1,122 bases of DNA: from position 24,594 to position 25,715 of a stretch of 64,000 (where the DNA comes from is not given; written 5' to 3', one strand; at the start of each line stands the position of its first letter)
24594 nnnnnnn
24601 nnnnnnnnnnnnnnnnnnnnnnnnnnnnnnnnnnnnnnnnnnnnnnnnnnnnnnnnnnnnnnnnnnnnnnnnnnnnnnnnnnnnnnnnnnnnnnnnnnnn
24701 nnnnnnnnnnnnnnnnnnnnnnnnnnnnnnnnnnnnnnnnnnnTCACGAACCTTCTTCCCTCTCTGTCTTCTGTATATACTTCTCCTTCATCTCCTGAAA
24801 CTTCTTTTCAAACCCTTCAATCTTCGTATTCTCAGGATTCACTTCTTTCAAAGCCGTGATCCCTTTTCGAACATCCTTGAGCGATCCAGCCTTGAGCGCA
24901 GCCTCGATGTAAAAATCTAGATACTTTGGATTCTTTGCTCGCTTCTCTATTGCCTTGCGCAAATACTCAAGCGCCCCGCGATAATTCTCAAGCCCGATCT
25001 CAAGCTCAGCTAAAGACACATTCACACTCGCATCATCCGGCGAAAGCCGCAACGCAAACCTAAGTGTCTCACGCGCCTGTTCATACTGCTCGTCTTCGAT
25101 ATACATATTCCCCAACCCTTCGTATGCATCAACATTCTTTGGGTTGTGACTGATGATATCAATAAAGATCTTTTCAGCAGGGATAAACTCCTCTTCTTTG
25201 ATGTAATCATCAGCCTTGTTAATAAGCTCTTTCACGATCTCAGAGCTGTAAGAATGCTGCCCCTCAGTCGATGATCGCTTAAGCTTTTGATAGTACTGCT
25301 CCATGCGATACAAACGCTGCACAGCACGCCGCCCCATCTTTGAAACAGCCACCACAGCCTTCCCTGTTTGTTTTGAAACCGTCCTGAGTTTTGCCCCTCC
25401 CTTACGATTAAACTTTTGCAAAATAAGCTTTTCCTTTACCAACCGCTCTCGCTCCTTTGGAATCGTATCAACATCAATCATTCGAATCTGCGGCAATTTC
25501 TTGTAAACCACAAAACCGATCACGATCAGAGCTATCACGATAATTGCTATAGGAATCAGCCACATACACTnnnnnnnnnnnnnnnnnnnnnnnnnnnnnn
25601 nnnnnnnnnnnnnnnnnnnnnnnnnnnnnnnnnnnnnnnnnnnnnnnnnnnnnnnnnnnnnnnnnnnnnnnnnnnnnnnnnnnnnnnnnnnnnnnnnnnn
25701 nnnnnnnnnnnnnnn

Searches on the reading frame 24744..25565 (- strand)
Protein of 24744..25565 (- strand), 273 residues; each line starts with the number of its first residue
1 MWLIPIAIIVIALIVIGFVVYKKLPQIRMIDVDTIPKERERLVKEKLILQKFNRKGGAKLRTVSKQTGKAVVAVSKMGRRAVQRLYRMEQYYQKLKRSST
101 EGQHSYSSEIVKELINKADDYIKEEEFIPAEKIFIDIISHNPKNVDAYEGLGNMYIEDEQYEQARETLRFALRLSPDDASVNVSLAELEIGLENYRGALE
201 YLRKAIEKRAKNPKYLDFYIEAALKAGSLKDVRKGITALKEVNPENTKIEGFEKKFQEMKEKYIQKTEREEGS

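Call 12: search_protein_families(library=pfam, proteins=[window:24744-25565:-], max_evalue=0.1)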
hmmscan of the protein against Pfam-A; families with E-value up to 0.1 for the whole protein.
window:24744-25565:- (273 aa): 27 families (the best 25 are shown)
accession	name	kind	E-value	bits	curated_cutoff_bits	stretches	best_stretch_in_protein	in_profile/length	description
PF14559.12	TPR_19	-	2.3e-15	57.1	25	3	156-216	2-62/68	Tetratricopeptide repeat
PF13432.12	TPR_16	-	1.6e-09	38.5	32.7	2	157-213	9-65/65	Tetratricopeptide repeat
PF23914.1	TPR_CcmH_CycH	-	8.1e-09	35.9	42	1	168-246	39-117/158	Cytochrome c-type biogenesis protein H TPR domain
PF00515.34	TPR_1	-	1.6e-08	34.5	27.8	1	146-178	2-34/34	Tetratricopeptide repeat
PF13414.12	TPR_11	-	1.9e-08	34.3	26.8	1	152-186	1-35/42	TPR repeat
PF07719.23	TPR_2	-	2.3e-08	34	27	1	146-178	2-34/34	Tetratricopeptide repeat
PF13428.12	TPR_14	-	2.4e-08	34.3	23.5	1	146-188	2-44/44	Tetratricopeptide repeat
PF13431.12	TPR_17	-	1.3e-07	31.7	24.4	1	136-166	4-34/34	Tetratricopeptide repeat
PF13181.12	TPR_8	-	4.1e-06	27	25.7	1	146-178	2-34/34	Tetratricopeptide repeat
PF25063.1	ARM_TT21_C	-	1.1e-05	25.8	35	1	88-198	71-183/209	Tetratricopeptide repeat protein 21 C-terminal ARM domain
PF13424.12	TPR_12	-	1.2e-05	25.8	30.1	1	147-207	5-73/77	Tetratricopeptide repeat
PF13371.12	TPR_9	-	3.2e-05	24.3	35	1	151-211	1-61/73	Tetratricopeptide repeat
PF25064.1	ARM_TT21_5th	-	0.00012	22.8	27.8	1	183-253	5-75/117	TT21 fifth ARM repeats domain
PF13429.12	TPR_15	-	0.0004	20.3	26.2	1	140-228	175-263/280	Tetratricopeptide repeat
PF00637.26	Clathrin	-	0.0013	18.9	29.6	0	193-247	21-76/143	Region in Clathrin and VPS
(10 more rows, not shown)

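Call 24: find_encoding_contigs(protein=window:24744-25565:-, flank=8000, max_places=10)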
Protein window:24744-25565:- (273 aa): 1 contig read that carries it; 1 place shown.
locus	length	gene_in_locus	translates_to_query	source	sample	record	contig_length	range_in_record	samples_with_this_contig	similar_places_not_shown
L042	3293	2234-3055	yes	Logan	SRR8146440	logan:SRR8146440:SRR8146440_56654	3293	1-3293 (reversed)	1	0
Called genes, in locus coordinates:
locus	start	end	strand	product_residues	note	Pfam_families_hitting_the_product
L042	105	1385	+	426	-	PF00675:Peptidase_M16, PF05193:Peptidase_M16_C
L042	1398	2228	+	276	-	PF00121:TIM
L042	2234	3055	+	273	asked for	PF25063:ARM_TT21_C (faint), PF23914:TPR_CcmH_CycH (faint), PF13181:TPR_8 (faint), PF00515:TPR_1 (faint), PF07719:TPR_2 (faint), PF13428:TPR_14 (faint), PF13432:TPR_16 (faint), PF14559:TPR_19 (weak), +4 more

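Call 30: find_homologous_proteins(query=window:24747-25565:-, max_evalue=1e-10)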
Query window:24747-25565:- (273 aa): 231 proteins with E <= 1e-10 among 2679 candidates; the best 120 are listed.
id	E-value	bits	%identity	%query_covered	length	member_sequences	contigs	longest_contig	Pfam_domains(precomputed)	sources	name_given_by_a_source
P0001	7.8e-169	578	100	100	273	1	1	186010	PF25063.1,PF13431.13,PF23914.2,PF13414.13,PF13428.13,PF14559.13,PF13371.13,PF00515.35,PF13424.13,PF13432.13,PF13181.13,PF07719.24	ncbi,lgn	-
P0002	2.5e-138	478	82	99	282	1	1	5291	PF14559.13,PF13431.13,PF23914.2,PF13414.13,PF13371.13,PF00515.35,PF13432.13,PF13428.13,PF25064.2,PF07719.24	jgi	jgi:predicted Zn-dependent protease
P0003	1.0e-128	446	76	98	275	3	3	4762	PF14559.13,PF25063.1,PF13431.13,PF23914.2,PF13414.13,PF13432.13,PF13428.13,PF07719.24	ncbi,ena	-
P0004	5.9e-124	431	75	98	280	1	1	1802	PF14559.13,PF13431.13,PF23914.2,PF13414.13,PF00515.35,PF13424.13,PF13432.13,PF13428.13,PF13181.13,PF25064.2,PF07719.24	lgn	-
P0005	9.3e-114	397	69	98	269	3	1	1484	PF14559.13,PF13431.13,PF23914.2,PF13414.13,PF00515.35,PF13432.13,PF13428.13,PF25064.2,PF07719.24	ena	-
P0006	4.4e-113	395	68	92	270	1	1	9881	PF25063.1,PF13431.13,PF23914.2,PF13414.13,PF13428.13,PF25064.2,PF14559.13,PF00515.35,PF12895.14,PF13424.13,PF13432.13,PF13181.13,PF07719.24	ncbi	-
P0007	4.1e-111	389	67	99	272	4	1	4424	PF14559.13,PF13431.13,PF23914.2,PF13414.13,PF00515.35,PF13424.13,PF13432.13,PF13428.13,PF07719.24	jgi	jgi:tetratricopeptide (TPR) repeat protein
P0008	9.3e-110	384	65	98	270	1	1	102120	PF25063.1,PF13431.13,PF23914.2,PF13414.13,PF13428.13,PF25064.2,PF14559.13,PF00515.35,PF12895.14,PF13424.13,PF21033.5,PF13432.13,PF13181.13,PF07719.24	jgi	jgi:predicted Zn-dependent protease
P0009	1.6e-109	383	66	98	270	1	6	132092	PF13431.13,PF23914.2,PF25060.1,PF13414.13,PF25058.2,PF13428.13,PF25064.2,PF14559.13,PF00515.35,PF13424.13,PF13432.13,PF13181.13,PF07719.24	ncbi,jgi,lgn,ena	-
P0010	3.5e-108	379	64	95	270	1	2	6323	PF14559.13,PF13431.13,PF23914.2,PF13414.13,PF00515.35,PF13424.13,PF13432.13,PF13428.13,PF13181.13,PF07719.24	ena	-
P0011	5.0e-108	379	68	100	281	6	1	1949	PF14559.13,PF13431.13,PF23914.2,PF13414.13,PF13371.13,PF00515.35,PF13424.13,PF13432.13,PF13428.13,PF13181.13,PF07719.24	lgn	-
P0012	3.7e-107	376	67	90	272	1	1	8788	PF14559.13,PF13431.13,PF23914.2,PF13414.13,PF13432.13,PF13428.13,PF07719.24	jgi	jgi:tetratricopeptide (TPR) repeat protein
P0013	6.7e-107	375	65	93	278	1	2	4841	PF13431.13,PF23914.2,PF13414.13,PF13428.13,PF14559.13,PF13371.13,PF00515.35,PF12895.14,PF13424.13,PF13432.13,PF13181.13,PF07719.24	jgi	jgi:tetratricopeptide (TPR) repeat protein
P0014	2.0e-106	373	66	94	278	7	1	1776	PF25063.1,PF13431.13,PF23914.2,PF13414.13,PF13428.13,PF14559.13,PF13371.13,PF00515.35,PF13424.13,PF13432.13,PF13181.13,PF07719.24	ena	-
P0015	2.4e-106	373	68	92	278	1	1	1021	PF14559.13,PF13431.13,PF23914.2,PF13371.13,PF17874.8,PF13424.13,PF13432.13,PF13428.13,PF07719.24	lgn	-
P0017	4.9e-106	372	66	100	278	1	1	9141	PF14559.13,PF13431.13,PF23914.2,PF13414.13,PF00515.35,PF13424.13,PF13432.13,PF13428.13,PF07719.24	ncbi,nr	ncbi:tetratricopeptide repeat protein [Candidatus Uhrbacteria bacterium]|nr:tetratricopeptide repeat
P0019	1.9e-105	370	70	92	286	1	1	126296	PF14559.13,PF25063.1,PF13371.13,PF00515.35,PF13424.13,PF13432.13,PF13428.13,PF13181.13,PF07719.24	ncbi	-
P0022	4.6e-105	369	68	90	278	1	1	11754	PF14559.13,PF13431.13,PF23914.2,PF13414.13,PF25058.2,PF00515.35,PF13424.13,PF13432.13,PF13428.13,PF13181.13,PF07719.24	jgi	jgi:tetratricopeptide (TPR) repeat protein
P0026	1.4e-104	367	69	90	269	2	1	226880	PF14559.13,PF13431.13,PF23914.2,PF13414.13,PF00515.35,PF13424.13,PF13432.13,PF13428.13,PF25064.2,PF07719.24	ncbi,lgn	-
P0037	3.2e-103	363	67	94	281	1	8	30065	PF14559.13,PF13431.13,PF23914.2,PF13414.13,PF13371.13,PF00515.35,PF13432.13,PF13428.13,PF07719.24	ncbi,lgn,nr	ncbi:tetratricopeptide repeat protein [Candidatus Uhrbacteria bacterium]|nr:tetratricopeptide repeat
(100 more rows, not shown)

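Call 32: find_encoding_contigs(protein=P0002, flank=10000, max_places=3)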
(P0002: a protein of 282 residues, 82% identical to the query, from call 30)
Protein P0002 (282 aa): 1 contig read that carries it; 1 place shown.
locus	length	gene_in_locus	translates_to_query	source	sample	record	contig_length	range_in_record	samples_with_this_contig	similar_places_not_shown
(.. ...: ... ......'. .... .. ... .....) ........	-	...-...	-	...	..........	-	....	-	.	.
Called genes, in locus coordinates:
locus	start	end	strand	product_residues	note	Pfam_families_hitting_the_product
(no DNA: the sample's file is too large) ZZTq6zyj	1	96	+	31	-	?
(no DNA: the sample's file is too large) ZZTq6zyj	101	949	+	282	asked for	PF23914:TPR_CcmH_CycH (faint), PF25064:ARM_TT21_5th (faint), PF00515:TPR_1 (faint), PF13428:TPR_14 (faint), PF13414:TPR_11 (faint), PF13432:TPR_16, PF13371:TPR_9 (weak), PF14559:TPR_19 (weak), +2 more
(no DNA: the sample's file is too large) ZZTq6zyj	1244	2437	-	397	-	PF07690:MFS_1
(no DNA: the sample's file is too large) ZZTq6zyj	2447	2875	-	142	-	-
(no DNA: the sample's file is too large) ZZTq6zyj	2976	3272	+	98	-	-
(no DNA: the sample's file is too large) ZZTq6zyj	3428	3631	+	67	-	-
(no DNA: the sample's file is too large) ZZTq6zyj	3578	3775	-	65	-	-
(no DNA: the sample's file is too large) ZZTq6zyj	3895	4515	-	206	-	-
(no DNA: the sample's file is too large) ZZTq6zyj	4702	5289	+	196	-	?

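Call 33: find_encoding_contigs(protein=P0003, flank=10000, max_places=3)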
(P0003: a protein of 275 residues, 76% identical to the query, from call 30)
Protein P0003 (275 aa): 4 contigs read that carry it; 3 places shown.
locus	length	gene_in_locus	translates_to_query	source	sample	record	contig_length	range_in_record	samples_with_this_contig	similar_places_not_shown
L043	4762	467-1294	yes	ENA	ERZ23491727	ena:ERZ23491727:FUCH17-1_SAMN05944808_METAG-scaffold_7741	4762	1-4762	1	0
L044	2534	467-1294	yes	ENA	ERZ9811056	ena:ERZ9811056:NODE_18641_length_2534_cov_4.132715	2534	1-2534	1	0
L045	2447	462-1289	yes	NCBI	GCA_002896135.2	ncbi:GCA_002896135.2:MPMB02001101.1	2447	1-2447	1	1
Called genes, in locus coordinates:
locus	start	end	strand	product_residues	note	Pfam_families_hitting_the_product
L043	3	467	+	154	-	?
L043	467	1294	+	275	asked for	PF25063:ARM_TT21_C (faint), PF07719:TPR_2 (faint), PF13428:TPR_14 (faint), PF13432:TPR_16 (faint), PF13431:TPR_17 (faint), PF23914:TPR_CcmH_CycH, PF13414:TPR_11 (faint), PF14559:TPR_19 (weak)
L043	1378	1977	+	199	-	-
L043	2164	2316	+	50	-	-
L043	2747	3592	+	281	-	-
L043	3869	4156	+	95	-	-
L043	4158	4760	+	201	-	?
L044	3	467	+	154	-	?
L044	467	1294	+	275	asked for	PF25063:ARM_TT21_C (faint), PF07719:TPR_2 (faint), PF13428:TPR_14 (faint), PF13432:TPR_16 (faint), PF13431:TPR_17 (faint), PF23914:TPR_CcmH_CycH, PF13414:TPR_11 (faint), PF14559:TPR_19 (weak)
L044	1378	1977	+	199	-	-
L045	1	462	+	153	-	?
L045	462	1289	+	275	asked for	PF25063:ARM_TT21_C (faint), PF07719:TPR_2 (faint), PF13428:TPR_14 (faint), PF13432:TPR_16 (faint), PF13431:TPR_17 (faint), PF23914:TPR_CcmH_CycH, PF13414:TPR_11 (faint), PF14559:TPR_19 (weak)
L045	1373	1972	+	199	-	-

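Call 34: find_encoding_contigs(protein=P0019, flank=10000, max_places=2)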
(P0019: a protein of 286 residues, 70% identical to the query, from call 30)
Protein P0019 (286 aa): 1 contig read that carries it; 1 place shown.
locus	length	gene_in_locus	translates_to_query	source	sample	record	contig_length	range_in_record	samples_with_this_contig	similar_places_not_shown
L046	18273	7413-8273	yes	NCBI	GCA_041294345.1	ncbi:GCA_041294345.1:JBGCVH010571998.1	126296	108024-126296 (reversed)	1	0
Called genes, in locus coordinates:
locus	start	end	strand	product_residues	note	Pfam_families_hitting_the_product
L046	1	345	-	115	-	?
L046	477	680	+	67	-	-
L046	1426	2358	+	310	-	PF13177:DNA_pol3_delta2, PF00004:AAA (weak)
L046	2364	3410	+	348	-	PF25852:DUF6242_C (faint), PF03174:CHB_HEX_C (faint), PF14870:PSII_BNR, PF15902:Sortilin-Vps10 (weak)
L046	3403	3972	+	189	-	PF01765:RRF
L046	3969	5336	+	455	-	PF00587:tRNA-synt_2b, PF03129:HGTP_anticodon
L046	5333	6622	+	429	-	PF00675:Peptidase_M16, PF05193:Peptidase_M16_C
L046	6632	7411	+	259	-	PF00121:TIM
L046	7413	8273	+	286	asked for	PF13181:TPR_8 (faint), PF07719:TPR_2 (faint), PF13428:TPR_14 (faint), PF25063:ARM_TT21_C (faint), PF00515:TPR_1 (faint), PF14559:TPR_19 (weak), PF13424:TPR_12 (weak), PF13432:TPR_16 (weak), +1 more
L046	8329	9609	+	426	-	-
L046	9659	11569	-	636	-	-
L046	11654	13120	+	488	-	PF01553:Acyltransferase, PF12710:HAD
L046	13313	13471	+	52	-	-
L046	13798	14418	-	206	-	-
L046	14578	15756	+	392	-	PF00070:Pyr_redox (faint), PF00890:FAD_binding_2 (faint), PF01266:DAO (faint), PF05834:Lycopene_cycl (faint), PF07992:Pyr_redox_2, PF13241:NAD_binding_7 (faint), PF13450:NAD_binding_8 (faint), PF13738:Pyr_redox_3 (faint), +1 more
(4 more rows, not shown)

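Call 35: find_encoding_contigs(protein=P0026, flank=10000, max_places=2)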
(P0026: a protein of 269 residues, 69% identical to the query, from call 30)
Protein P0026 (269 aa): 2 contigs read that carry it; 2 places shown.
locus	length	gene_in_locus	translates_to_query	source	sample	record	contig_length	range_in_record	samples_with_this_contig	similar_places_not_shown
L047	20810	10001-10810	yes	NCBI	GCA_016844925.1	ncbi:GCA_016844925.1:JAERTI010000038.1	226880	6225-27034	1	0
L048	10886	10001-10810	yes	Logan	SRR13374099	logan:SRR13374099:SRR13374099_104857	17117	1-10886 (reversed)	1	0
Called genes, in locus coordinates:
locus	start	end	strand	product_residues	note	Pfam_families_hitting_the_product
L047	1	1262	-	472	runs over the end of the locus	-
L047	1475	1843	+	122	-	-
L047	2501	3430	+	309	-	PF13177:DNA_pol3_delta2, PF00004:AAA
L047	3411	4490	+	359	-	PF02012:BNR (faint), PF14870:PSII_BNR (faint), PF15902:Sortilin-Vps10 (weak)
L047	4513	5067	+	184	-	PF01765:RRF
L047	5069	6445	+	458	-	PF00587:tRNA-synt_2b, PF03129:HGTP_anticodon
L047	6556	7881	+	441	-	-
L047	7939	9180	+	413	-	PF00675:Peptidase_M16, PF05193:Peptidase_M16_C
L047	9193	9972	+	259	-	PF00121:TIM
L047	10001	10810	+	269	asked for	PF07719:TPR_2 (faint), PF13428:TPR_14 (faint), PF25064:ARM_TT21_5th (faint), PF14559:TPR_19 (weak), PF13431:TPR_17 (faint), PF23914:TPR_CcmH_CycH (weak), PF13424:TPR_12 (weak), PF13432:TPR_16, +2 more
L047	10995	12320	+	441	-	-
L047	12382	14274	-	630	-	-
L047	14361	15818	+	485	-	PF01553:Acyltransferase, PF12710:HAD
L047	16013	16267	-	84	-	-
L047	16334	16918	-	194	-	-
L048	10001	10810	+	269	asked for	PF07719:TPR_2 (faint), PF13428:TPR_14 (faint), PF25064:ARM_TT21_5th (faint), PF14559:TPR_19 (weak), PF13431:TPR_17 (faint), PF23914:TPR_CcmH_CycH (weak), PF13424:TPR_12 (weak), PF13432:TPR_16, +2 more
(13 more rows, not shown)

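Call 50: list_cluster_members(proteins=[P0001, P0121])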
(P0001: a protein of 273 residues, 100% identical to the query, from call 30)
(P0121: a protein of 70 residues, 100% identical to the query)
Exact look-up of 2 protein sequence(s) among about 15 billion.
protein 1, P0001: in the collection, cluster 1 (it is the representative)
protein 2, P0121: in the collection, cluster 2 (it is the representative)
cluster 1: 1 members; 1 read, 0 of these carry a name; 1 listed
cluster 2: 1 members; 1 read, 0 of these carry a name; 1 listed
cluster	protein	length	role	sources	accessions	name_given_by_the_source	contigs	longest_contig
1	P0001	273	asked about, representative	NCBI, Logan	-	-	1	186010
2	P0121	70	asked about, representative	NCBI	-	-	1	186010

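Call 61: find_related_loci(query=window:24747-25565:-, collection=metagenome_contigs, flank=5000)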
Query window:24747-25565:- (273 aa) in metagenome_contigs; peptide patterns used: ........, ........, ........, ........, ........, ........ (x = any residue, [..] = any of these).
160 stretches matched a pattern; 6 encode a relative of the query (tblastn E <= 1e-3); 6 distinct loci.
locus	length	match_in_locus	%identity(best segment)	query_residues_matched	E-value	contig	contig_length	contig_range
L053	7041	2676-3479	76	1-268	9e-141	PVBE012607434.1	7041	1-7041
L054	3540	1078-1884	68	1-269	3e-126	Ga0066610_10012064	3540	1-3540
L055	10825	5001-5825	64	1-273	2e-113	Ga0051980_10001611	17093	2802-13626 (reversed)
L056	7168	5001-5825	64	1-273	2e-113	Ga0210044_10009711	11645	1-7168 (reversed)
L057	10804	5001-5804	59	3-269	9e-105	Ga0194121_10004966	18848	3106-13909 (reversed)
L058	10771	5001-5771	34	1-258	6e-53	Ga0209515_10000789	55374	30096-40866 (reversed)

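Call 74: find_encoding_contigs(protein=P0004, flank=10000, max_places=3)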
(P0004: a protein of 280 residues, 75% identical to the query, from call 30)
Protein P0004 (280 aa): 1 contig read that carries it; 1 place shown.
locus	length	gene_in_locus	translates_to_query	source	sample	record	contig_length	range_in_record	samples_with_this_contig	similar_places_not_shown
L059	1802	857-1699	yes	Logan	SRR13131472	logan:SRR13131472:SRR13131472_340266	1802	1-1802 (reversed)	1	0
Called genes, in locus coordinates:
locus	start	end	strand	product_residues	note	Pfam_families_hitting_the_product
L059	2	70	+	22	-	?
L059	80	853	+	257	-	PF00121:TIM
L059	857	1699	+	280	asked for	PF14559:TPR_19 (faint), PF25064:ARM_TT21_5th (faint), PF00515:TPR_1 (faint), PF13181:TPR_8 (faint), PF07719:TPR_2 (faint), PF23914:TPR_CcmH_CycH (weak), PF13424:TPR_12 (weak), PF13432:TPR_16, +3 more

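Call 75: find_encoding_contigs(protein=P0006, flank=10000, max_places=3)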
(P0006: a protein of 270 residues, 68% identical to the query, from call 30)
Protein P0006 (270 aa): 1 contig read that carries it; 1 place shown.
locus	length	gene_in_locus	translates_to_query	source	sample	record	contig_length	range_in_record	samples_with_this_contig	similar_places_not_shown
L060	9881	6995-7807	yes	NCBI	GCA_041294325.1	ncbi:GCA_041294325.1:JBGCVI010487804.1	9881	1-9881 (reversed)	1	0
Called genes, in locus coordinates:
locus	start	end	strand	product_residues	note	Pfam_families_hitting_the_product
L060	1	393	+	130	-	?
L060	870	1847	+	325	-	PF13177:DNA_pol3_delta2, PF00004:AAA (weak)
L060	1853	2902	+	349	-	PF25852:DUF6242_C (faint), PF14870:PSII_BNR (faint), PF15902:Sortilin-Vps10 (weak)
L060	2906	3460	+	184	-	PF01765:RRF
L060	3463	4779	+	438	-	PF00587:tRNA-synt_2b, PF03129:HGTP_anticodon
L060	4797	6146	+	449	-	PF00675:Peptidase_M16, PF05193:Peptidase_M16_C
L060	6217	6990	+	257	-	PF00121:TIM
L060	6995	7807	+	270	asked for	PF25063:ARM_TT21_C (faint), PF12895:ANAPC3 (faint), PF13432:TPR_16 (weak), PF13431:TPR_17 (weak), PF23914:TPR_CcmH_CycH, PF07719:TPR_2 (weak), PF13432:TPR_16, PF13414:TPR_11 (weak), +6 more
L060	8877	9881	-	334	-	?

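Call 90: search_protein_families(library=phrogs, proteins=[L043:1414-1848:-], max_evalue=0.1)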
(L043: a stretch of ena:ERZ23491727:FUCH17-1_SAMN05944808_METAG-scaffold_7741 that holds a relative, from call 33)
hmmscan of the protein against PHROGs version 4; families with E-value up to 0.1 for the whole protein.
L043:1414-1848:- (145 aa): 1 family
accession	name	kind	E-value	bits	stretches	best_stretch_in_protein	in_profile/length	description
phrog_16366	-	moron, auxiliary metabolic gene and host takeover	0.00056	21.3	1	31-74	13-56/62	membrane associated protein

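Call 91: search_protein_families(library=ncbifam, proteins=[L043:1414-1848:-], max_evalue=0.1)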
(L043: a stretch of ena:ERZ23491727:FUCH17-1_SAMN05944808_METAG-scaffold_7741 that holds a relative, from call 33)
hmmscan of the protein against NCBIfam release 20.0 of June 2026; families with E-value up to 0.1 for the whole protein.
L043:1414-1848:- (145 aa): 0 families

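Call 92: search_protein_families(library=padloc, proteins=[L043:1414-1848:-], max_evalue=0.1)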
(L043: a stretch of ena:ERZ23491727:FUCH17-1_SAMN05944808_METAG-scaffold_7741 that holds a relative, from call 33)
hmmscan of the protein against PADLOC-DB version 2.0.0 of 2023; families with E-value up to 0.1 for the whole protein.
L043:1414-1848:- (145 aa): 0 families

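Call 94: find_encoding_contigs(protein=P0022, flank=6000, max_places=2)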
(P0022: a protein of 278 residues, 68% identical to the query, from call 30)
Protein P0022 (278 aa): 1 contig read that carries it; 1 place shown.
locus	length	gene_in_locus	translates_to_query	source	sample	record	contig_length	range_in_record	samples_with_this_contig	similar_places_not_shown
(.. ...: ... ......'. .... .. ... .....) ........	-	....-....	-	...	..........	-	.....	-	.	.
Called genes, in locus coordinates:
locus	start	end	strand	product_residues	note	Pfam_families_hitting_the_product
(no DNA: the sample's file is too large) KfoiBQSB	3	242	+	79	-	?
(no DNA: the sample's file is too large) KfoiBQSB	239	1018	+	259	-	PF00121:TIM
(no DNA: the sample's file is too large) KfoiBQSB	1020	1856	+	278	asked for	PF13424:TPR_12 (faint), PF00515:TPR_1 (faint), PF07719:TPR_2 (faint), PF13181:TPR_8 (faint), PF25058:ARM_TT21 (faint), PF13428:TPR_14 (faint), PF23914:TPR_CcmH_CycH, PF14559:TPR_19 (weak), +3 more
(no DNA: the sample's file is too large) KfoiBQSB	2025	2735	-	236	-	PF01177:Asp_Glu_race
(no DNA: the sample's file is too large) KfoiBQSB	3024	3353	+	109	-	-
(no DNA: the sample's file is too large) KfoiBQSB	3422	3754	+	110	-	-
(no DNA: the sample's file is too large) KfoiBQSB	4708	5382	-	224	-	-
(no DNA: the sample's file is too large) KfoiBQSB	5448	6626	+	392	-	PF00070:Pyr_redox (faint), PF01266:DAO (faint), PF07992:Pyr_redox_2, PF13454:NAD_binding_9 (faint)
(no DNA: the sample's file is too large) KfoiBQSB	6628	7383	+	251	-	PF04264:YceI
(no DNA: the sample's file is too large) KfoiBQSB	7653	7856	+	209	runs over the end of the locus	PF03575:Peptidase_S51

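Call 95: find_encoding_contigs(protein=P0037, flank=6000, max_places=2)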
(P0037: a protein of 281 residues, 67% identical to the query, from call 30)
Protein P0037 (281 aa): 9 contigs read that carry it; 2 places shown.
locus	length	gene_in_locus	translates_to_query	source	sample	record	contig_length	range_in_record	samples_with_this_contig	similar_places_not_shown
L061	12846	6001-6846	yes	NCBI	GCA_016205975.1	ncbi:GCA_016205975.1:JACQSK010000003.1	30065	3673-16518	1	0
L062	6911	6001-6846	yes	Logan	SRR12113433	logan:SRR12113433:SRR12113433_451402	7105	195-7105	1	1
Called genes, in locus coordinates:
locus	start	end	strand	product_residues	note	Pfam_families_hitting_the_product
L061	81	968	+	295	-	PF13177:DNA_pol3_delta2, PF00004:AAA (weak)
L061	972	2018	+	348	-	PF25852:DUF6242_C (faint), PF14870:PSII_BNR (faint), PF02012:BNR (faint), PF15902:Sortilin-Vps10 (weak)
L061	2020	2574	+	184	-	PF01765:RRF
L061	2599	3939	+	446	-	PF00587:tRNA-synt_2b, PF03129:HGTP_anticodon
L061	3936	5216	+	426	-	PF00675:Peptidase_M16, PF05193:Peptidase_M16_C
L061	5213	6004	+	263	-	PF00121:TIM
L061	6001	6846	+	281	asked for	PF13371:TPR_9 (faint), PF13428:TPR_14 (faint), PF07719:TPR_2 (faint), PF14559:TPR_19 (weak), PF13431:TPR_17 (weak), PF23914:TPR_CcmH_CycH, PF13432:TPR_16 (weak), PF14559:TPR_19 (weak), +2 more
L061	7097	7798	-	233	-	-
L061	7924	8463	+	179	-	PF00226:DnaJ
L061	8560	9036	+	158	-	-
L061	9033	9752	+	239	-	-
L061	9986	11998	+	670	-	-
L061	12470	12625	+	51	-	PF00471:Ribosomal_L33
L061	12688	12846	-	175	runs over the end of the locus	-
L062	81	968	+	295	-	PF13177:DNA_pol3_delta2, PF00004:AAA (weak)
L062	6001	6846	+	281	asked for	PF13371:TPR_9 (faint), PF13428:TPR_14 (faint), PF07719:TPR_2 (faint), PF14559:TPR_19 (weak), PF13431:TPR_17 (weak), PF23914:TPR_CcmH_CycH, PF13432:TPR_16 (weak), PF14559:TPR_19 (weak), +2 more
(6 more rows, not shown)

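Call 96: find_encoding_contigs(protein=P0017, flank=6000, max_places=2)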
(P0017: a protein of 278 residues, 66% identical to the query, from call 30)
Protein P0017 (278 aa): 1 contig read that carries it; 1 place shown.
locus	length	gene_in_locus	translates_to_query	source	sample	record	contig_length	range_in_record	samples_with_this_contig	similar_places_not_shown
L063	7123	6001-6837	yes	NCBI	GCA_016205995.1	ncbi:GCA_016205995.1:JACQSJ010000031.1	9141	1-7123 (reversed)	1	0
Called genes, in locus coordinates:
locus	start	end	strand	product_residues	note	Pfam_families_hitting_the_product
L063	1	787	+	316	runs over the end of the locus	PF13177:DNA_pol3_delta2, PF00004:AAA (weak)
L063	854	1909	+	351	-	PF25852:DUF6242_C (faint), PF02012:BNR (faint), PF15902:Sortilin-Vps10 (weak), PF14870:PSII_BNR (weak), PF15902:Sortilin-Vps10 (weak)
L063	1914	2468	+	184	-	PF01765:RRF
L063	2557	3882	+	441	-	PF00587:tRNA-synt_2b, PF03129:HGTP_anticodon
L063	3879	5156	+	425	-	PF00675:Peptidase_M16, PF05193:Peptidase_M16_C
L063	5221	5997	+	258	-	PF00121:TIM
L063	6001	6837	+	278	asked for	PF13424:TPR_12 (faint), PF00515:TPR_1 (faint), PF07719:TPR_2 (faint), PF13428:TPR_14 (faint), PF13414:TPR_11 (faint), PF23914:TPR_CcmH_CycH, PF13432:TPR_16 (weak), PF14559:TPR_19, +1 more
